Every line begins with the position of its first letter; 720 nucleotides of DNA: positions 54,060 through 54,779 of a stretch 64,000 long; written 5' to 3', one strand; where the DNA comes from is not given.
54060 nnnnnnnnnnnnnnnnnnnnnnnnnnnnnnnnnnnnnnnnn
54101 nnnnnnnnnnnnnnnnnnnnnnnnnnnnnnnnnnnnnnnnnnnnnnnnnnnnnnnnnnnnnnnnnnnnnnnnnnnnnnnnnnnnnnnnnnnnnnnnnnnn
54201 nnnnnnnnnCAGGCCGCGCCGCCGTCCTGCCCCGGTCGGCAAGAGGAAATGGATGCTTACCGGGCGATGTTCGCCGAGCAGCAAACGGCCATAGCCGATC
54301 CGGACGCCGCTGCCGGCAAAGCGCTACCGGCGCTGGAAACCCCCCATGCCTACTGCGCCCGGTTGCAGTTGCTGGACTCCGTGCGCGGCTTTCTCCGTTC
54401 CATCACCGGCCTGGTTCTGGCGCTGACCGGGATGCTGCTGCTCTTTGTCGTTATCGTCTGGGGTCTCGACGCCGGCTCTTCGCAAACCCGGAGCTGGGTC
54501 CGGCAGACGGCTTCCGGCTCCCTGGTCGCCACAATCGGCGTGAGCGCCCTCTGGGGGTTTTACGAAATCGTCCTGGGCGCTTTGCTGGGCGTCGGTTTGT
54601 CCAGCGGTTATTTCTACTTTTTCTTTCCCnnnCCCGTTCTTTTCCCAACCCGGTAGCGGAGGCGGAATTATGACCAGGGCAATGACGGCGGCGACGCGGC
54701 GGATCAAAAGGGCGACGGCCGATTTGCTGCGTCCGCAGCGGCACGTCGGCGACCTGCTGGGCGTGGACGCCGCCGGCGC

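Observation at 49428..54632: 1734-aa Ala/Asp/Arg-rich repeat protein encoded directly upstream of VirB4 and ending in a pilin-like two-TM module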

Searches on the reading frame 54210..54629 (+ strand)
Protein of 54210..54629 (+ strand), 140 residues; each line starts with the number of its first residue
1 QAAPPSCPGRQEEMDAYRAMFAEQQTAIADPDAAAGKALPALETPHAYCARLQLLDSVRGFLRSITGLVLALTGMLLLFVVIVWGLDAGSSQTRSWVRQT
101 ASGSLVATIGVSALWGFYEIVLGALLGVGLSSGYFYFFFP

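Call 12: search_protein_families(library=pfam, proteins=[window:54249-54629:+], max_evalue=10)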
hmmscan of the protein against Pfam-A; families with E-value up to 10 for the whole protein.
seq(127 aa): 3 families
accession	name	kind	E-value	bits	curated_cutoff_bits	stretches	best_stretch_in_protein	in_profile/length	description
PF03866.18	HAP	-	0.017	15.6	22.3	1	42-120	50-129/167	Hydrophobic abundant protein (HAP)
PF09534.15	Trp_oprn_chp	-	0.039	14.2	29.6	1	37-115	54-130/180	Tryptophan-associated transmembrane protein (Trp_oprn_chp)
PF07332.16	Phage_holin_3_6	-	1.2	9.7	28.4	1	46-105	35-92/116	Putative Actinobacterial Holin-X, holin superfamily III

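Call 27: find_homologous_proteins(query=window:54243-54629:+, max_evalue=10)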
Query seq(129 aa) (129 aa): 1 proteins with E <= 10 among 237 candidates.
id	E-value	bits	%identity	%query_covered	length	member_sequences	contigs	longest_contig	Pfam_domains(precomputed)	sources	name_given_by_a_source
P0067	9.4e-73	260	96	100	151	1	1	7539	-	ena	-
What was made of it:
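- Tried and rejected: Word-indexed search with the C-terminal 129 aa (call 27).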

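Call 28: find_encoding_contigs(protein=P0067, flank=10000, max_places=4)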
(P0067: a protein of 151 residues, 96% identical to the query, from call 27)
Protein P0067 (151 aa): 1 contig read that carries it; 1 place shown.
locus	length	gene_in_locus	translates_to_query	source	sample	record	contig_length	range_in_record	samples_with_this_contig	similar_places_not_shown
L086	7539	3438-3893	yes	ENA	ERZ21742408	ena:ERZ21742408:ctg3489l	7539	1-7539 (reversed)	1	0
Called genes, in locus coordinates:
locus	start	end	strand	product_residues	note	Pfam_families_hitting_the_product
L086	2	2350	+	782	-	?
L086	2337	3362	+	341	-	-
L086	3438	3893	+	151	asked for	-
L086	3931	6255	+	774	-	PF19044:P-loop_TraG, PF01935:DUF87, PF12846:AAA_10 (weak)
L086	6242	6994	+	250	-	-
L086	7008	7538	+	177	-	?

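Call 43: search_protein_representatives(protein=window:54249-54629:+)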
Query: 127 residues. Proteins with E-value up to 0.001 (for the whole library): 5; up to 1e-10: 1; up to 1e-30: 1. The best 5 are listed.
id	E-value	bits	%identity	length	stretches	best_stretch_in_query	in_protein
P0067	1.1e-71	255.2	96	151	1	1-127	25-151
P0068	8.0e-07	45.7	33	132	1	29-118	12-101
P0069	2.9e-05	40.7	28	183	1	25-119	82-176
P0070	7.9e-05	39.3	34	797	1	16-117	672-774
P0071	2.0e-04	38.0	32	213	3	62-105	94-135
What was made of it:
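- Exhaustive phmmer over 1.84 billion representatives finds only P0067, P0068, P0069 and P0070 (call 43).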

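Call 45: find_encoding_contigs(protein=P0070, flank=10000, max_places=3)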
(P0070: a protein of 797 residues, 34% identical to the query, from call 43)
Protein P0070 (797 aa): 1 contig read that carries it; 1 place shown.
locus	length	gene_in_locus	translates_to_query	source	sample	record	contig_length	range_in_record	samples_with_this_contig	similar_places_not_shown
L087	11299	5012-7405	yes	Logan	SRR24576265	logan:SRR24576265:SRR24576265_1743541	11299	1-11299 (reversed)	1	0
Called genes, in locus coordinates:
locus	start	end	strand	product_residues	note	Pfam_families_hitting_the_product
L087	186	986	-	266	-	-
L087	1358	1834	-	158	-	PF13470:PIN_3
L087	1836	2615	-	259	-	-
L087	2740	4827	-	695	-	PF00188:CAP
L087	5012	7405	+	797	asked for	-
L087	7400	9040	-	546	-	PF00580:UvrD-helicase, PF13245:AAA_19, PF01443:Viral_helicase1 (faint)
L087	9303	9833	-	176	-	-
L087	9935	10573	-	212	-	-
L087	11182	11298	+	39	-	?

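Call 46: find_encoding_contigs(protein=P0068, flank=10000, max_places=3)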
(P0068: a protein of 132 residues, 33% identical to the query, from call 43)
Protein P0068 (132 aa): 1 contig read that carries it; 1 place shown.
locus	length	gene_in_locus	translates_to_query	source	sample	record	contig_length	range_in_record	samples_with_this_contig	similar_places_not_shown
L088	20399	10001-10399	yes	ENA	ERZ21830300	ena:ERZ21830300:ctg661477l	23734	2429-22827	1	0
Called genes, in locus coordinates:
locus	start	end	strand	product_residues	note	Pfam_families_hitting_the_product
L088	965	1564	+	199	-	-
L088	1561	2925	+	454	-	-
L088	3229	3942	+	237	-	-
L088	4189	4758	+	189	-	-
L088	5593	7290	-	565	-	PF00188:CAP (weak)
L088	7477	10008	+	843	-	-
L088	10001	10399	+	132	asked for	-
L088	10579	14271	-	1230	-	PF19587:DUF6094, PF00176:SNF2-rel_dom (faint), PF00271:Helicase_C (weak)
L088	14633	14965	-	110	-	-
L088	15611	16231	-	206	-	-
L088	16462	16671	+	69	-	-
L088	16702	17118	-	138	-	-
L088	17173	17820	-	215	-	-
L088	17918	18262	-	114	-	-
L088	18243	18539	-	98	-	-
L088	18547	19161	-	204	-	-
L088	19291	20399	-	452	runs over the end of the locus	PF13005:zf-IS66 (weak), PF03050:DDE_Tnp_IS66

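Call 49: find_homologous_proteins(query=A2, max_evalue=1)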
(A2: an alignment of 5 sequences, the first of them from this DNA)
Query A2 (5 sequences) (132 aa, profile of the alignment): 5 proteins with E <= 1 among 8000 candidates.
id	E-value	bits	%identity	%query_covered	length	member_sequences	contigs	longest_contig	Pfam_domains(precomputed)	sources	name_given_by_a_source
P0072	1.6e-61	225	34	70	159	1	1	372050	-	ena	-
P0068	4.7e-50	187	33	68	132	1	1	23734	-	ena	-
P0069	2.8e-48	182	29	75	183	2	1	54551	-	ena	-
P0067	1.2e-44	170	96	100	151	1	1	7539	-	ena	-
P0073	5.9e-30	122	25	67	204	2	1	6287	-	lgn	-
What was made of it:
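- A profile search adds P0072 and P0073 (call 49).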

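Call 51: find_encoding_contigs(protein=P0073, flank=10000, max_places=3)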
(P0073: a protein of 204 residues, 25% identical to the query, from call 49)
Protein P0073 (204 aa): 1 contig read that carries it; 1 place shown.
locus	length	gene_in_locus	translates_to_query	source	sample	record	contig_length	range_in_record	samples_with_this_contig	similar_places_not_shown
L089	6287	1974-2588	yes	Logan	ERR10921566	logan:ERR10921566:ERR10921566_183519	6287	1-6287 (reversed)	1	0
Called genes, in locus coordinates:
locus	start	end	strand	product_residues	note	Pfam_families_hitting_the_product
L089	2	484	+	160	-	?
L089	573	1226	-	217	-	-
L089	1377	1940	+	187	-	-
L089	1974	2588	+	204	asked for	-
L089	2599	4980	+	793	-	PF01935:DUF87 (weak), PF19044:P-loop_TraG (weak), PF12846:AAA_10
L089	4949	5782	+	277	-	-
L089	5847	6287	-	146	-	?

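Call 63: search_protein_families(library=pfam, proteins=[P0070, P0072], max_evalue=1)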
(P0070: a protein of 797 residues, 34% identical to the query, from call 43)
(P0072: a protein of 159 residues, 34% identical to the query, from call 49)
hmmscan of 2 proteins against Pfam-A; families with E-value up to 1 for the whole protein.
P0070 (797 aa): 2 families
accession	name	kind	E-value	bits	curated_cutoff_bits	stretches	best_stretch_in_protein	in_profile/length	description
PF18895.5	T4SS_pilin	-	0.19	12.3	26.6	1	708-765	15-71/71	Type IV secretion system pilin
PF20215.3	DUF6575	-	0.2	11.5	26.6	1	502-538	69-105/218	Family of unknown function (DUF6575)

P0072 (159 aa): 3 families
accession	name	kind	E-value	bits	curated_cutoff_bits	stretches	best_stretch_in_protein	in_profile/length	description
PF07332.16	Phage_holin_3_6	-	0.0062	17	28.4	1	25-129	13-96/116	Putative Actinobacterial Holin-X, holin superfamily III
PF00487.30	FA_desaturase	-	0.067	13.4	29.7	1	41-139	78-175/253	Fatty acid desaturase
PF13273.12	DUF4064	-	0.97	10.1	32.1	0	57-119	6-81/102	Protein of unknown function (DUF4064)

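Call 64: predict_structure(alignment_id=A4)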
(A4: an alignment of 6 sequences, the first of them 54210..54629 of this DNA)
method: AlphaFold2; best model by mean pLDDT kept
length: 140 residues; sequences in the alignment: 6
mean_pLDDT: 73.2   pTM: 0.51
mean pLDDT of the five models: 73.2, 71.4, 70.3, 69.9, 67.5
residues with pLDDT >= 90: 4; 70-90: 89; 50-70: 32; < 50: 15
segments of 3 or more residues with pLDDT < 50: 1-3, 129-140
pLDDT, mean of each block of 10 residues (from residue 1): 56 72 70 58 70 78 82 89 87 88 87 81 64 42
secondary structure, 60 per line:
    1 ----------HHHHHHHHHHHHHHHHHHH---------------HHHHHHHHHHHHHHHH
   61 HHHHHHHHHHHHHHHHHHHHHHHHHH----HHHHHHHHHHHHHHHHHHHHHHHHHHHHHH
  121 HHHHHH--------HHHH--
elements in order: H11-29 H45-86 H91-126 H135-138
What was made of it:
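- On T4SS_pilin (PF18895) / VirB2-TrbC pilins: AlphaFold2 gives a helical hairpin with pLDDT 80-89 (call 64).
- AlphaFold2 gives a hairpin of two long helices (call 64).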

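Call 72: fold_search(model_id=the predicted structure, library=pdb)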
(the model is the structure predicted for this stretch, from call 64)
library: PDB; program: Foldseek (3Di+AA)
matches with E <= 10: 190; with E <= 0.001: 0
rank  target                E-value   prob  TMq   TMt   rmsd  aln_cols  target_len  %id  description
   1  3euh_A                9.4e-01  0.33  0.41  0.21  16.9       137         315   16  Crystal Structure of the MukE-MukF Complex (released 2009-01-20)
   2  4biz_F                1.1e+00  0.72  0.38  0.25   3.4        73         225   11  Crystal structure of CpxAHDC (orthorhombic form 2) (released 2014-04-23)
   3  4biz_D                1.2e+00  0.69  0.41  0.29   4.3        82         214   10  Crystal structure of CpxAHDC (orthorhombic form 2) (released 2014-04-23)
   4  8dfu_0                1.5e+00  0.54  0.38  0.57   4.9        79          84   20  Cryo-EM structure of conjugation pili from Aeropyrum pernix (released 2023-03-22)
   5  23as_0                1.5e+00  0.13  0.26  0.11  14.4       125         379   22  Structure of Arabidopsis SNX1 (Class l, 7-fold) (released 2026-03-18)
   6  9eut_A                1.6e+00  0.16  0.26  0.07   9.7        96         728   18  Cryo-EM structure of the full-length Pseudomonas aeruginosa bacteriophytochrome in its Pr state (released 2024-09-04)
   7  3rpu_B                1.7e+00  0.30  0.43  0.22  16.7       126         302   17  Crystal structure of the MukE-MukF complex (released 2012-03-14)
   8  4biy_B                1.8e+00  0.72  0.42  0.28   2.6        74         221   11  Crystal structure of CpxAHDC (monoclinic form 2) (released 2014-02-12)
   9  5ng5_A                1.9e+00  0.28  0.33  0.16   4.9        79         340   19  multi-drug efflux; membrane transport; RND superfamily; Drug resistance (released 2017-04-19)
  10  6s1k_E                2.1e+00  0.38  0.41  0.51   3.7        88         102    9  E. coli Core Signaling Unit, carrying QQQQ receptor mutation (released 2020-01-22)
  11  9a72_A                2.1e+00  0.20  0.42  0.22  18.7       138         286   14  Integrative model of YFMS-CHEW by crosslinking MS and deep learning (released 2024-09-18)
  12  4mtx_A                2.4e+00  0.44  0.45  0.63   8.4       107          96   13  Structure of the ERS1 dimerization and histidine phosphotransfer domain from Arabidopsis thaliana (released 2014-10-01)
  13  4biz_B                2.4e+00  0.35  0.37  0.24   4.0        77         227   13  Crystal structure of CpxAHDC (orthorhombic form 2) (released 2014-04-23)
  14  4biy_D                2.4e+00  0.18  0.28  0.20   5.5        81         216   12  Crystal structure of CpxAHDC (monoclinic form 2) (released 2014-02-12)
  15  9qq6_A                2.6e+00  0.16  0.33  0.11   7.7       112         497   13  Structure of the Azotobacter vinelandii NifL-NifA complex (released 2025-06-18)
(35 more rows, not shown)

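Call 97: search_solved_structures(query=A2, max_evalue=10)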
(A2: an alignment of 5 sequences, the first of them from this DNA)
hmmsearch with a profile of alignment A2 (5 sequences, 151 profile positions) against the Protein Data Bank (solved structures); distinct sequences matched with E-value up to 10: 3.
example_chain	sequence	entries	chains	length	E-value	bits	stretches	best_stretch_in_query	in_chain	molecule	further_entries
9b8v_E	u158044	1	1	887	0.24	14.5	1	106-137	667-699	Cellulose synthase catalytic subunit [UDP-forming]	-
7lby_A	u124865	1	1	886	0.24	14.5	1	106-137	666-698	Cellulose synthase catalytic subunit [UDP-forming]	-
9fmv_A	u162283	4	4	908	0.25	14.5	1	106-137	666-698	Cellulose synthase catalytic subunit [UDP-forming]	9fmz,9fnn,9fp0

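Call 98: search_protein_families(library=ncbifam, proteins=[window:54210-54629:+, P0069, P0073], max_evalue=1)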
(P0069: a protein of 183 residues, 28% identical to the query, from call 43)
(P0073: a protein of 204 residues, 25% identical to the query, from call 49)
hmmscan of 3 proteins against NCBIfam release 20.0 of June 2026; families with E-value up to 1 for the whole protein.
window:54210-54629:+ (140 aa): 0 families

P0069 (183 aa): 0 families

P0073 (204 aa): 2 families
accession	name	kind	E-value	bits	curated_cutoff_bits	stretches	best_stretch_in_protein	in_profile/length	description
TIGR03797.1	NHLM_micro_ABC2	equivalog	0.16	10.4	709.4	1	95-150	226-283/686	NHLP bacteriocin export ABC transporter permease/ATPase subunit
NF007454.0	PRK10019.1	subfamily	0.45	9.7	195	1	114-182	38-108/283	nickel/cobalt efflux transporter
